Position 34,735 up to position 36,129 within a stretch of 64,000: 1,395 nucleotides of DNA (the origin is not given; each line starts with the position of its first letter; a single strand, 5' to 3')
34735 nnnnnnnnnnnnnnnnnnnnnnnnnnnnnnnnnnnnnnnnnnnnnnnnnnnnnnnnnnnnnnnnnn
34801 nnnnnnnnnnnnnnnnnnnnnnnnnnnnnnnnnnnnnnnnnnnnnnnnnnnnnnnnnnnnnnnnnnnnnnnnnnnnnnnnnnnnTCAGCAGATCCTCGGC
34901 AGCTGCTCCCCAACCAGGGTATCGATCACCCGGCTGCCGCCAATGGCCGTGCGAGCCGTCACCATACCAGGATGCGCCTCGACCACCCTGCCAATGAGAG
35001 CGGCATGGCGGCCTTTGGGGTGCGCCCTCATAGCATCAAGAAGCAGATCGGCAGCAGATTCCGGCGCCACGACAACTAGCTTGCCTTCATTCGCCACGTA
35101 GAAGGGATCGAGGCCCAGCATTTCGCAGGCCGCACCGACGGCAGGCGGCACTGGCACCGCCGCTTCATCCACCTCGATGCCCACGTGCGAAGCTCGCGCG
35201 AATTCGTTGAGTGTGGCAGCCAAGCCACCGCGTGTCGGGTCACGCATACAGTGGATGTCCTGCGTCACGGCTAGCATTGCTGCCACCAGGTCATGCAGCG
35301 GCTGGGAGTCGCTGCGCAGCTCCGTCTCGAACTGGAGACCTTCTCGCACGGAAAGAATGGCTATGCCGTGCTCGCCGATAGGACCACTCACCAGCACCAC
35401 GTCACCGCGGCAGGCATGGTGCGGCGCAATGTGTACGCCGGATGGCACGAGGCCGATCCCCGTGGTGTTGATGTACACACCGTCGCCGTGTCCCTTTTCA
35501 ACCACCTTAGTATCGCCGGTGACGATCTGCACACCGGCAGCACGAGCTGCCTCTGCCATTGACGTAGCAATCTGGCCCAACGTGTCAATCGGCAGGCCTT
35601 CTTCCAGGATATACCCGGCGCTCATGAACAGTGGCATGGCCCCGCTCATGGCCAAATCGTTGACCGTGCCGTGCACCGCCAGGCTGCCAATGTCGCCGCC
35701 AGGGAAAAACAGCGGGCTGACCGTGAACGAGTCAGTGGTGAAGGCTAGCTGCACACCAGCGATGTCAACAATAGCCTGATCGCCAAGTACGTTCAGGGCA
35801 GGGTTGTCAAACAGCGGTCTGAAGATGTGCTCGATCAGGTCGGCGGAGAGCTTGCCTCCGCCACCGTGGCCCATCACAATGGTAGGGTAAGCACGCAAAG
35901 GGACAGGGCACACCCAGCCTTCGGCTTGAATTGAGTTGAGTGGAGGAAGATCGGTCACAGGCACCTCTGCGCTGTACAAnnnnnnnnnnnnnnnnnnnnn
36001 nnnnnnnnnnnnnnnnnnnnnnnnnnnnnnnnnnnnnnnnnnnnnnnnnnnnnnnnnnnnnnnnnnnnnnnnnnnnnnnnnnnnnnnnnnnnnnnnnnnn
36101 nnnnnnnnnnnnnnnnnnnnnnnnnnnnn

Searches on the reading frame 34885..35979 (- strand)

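Call 57: search_protein_families(library=pfam, proteins=[window:34885-35979:-], max_evalue=0.00001)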
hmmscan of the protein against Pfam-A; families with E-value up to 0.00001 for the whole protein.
window:34885-35979:- (364 aa): 2 families
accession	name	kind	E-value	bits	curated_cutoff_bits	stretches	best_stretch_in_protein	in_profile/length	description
PF02769.27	AIRS_C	-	6.2e-30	104.9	23.1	1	192-336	3-149/156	AIR synthase related protein, C-terminal domain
PF00586.29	AIRS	-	5.2e-23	82.1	24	1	67-178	3-112/112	AIR synthase related protein, N-terminal domain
